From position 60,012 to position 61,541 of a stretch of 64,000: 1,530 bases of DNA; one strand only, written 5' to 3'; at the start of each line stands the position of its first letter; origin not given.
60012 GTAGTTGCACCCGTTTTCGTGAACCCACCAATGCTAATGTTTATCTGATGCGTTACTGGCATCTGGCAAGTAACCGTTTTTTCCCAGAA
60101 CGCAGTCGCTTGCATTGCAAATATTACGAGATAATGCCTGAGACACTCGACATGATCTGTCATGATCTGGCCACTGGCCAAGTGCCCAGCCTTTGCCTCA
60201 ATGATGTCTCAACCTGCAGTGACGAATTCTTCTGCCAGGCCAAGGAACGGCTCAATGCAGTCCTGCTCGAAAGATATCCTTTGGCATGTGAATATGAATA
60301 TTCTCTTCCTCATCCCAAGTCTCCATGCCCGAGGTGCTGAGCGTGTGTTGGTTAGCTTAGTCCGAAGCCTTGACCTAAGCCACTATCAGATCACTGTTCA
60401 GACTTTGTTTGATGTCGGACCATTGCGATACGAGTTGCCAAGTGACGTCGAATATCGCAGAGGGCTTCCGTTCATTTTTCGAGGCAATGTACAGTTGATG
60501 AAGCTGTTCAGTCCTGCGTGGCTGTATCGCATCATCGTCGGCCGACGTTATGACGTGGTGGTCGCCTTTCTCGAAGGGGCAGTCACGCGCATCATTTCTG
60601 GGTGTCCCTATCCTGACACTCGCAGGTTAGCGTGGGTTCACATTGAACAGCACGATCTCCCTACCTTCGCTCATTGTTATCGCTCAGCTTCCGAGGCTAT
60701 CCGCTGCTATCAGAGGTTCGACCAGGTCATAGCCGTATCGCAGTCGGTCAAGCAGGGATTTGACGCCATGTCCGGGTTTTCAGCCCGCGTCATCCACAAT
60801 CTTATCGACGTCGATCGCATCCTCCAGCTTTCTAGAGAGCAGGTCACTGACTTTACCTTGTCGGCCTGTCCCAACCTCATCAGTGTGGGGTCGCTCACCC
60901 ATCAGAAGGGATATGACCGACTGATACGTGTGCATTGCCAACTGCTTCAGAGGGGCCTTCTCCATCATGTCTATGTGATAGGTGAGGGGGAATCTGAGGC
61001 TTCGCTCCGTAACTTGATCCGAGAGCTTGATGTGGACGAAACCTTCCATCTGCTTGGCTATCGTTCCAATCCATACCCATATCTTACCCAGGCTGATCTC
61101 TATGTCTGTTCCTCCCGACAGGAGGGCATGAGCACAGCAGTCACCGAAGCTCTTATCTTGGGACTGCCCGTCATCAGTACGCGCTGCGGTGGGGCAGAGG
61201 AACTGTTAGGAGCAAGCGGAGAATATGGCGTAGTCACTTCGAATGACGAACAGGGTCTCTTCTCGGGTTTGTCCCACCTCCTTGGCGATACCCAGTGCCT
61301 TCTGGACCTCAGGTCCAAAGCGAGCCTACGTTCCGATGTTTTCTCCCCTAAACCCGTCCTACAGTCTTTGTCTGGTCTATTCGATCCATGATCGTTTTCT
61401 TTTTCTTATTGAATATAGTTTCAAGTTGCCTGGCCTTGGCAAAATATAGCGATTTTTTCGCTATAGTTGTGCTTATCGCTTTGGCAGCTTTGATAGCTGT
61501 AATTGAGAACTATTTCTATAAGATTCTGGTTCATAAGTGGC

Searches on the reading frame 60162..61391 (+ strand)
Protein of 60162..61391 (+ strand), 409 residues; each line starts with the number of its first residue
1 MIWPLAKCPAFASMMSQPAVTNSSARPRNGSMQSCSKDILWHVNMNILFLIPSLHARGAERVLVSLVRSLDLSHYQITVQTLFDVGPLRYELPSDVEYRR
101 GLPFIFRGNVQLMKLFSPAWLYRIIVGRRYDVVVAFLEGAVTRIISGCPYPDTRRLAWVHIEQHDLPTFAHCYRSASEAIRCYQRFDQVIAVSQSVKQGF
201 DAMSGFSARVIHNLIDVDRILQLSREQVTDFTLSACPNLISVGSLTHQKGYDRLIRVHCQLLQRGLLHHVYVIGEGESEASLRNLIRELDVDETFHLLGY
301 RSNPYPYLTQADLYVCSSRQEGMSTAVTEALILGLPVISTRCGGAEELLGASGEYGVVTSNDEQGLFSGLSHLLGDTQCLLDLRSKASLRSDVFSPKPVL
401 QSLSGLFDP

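Call 92: search_protein_families(library=pfam, proteins=[window:60162-61391:+], max_evalue=0.00001)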
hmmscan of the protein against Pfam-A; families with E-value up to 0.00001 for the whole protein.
window:60162-61391:+ (409 aa): 4 families
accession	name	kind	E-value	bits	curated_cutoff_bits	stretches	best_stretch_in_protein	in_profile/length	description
PF13692.12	Glyco_trans_1_4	-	7.4e-25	88.3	27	1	237-376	2-142/142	Glycosyl transferases group 1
PF00534.26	Glycos_transf_1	-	3.2e-22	79.3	26.4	1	239-374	18-156/172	Glycosyl transferases group 1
PF13439.12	Glyco_transf_4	-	8.2e-12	45.9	28.5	1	57-219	2-170/170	Glycosyltransferase Family 4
PF20706.3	GT4-conflict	-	2e-06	27.5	26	1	149-351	103-322/385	Family 4 Glycosyltransferase in conflict systems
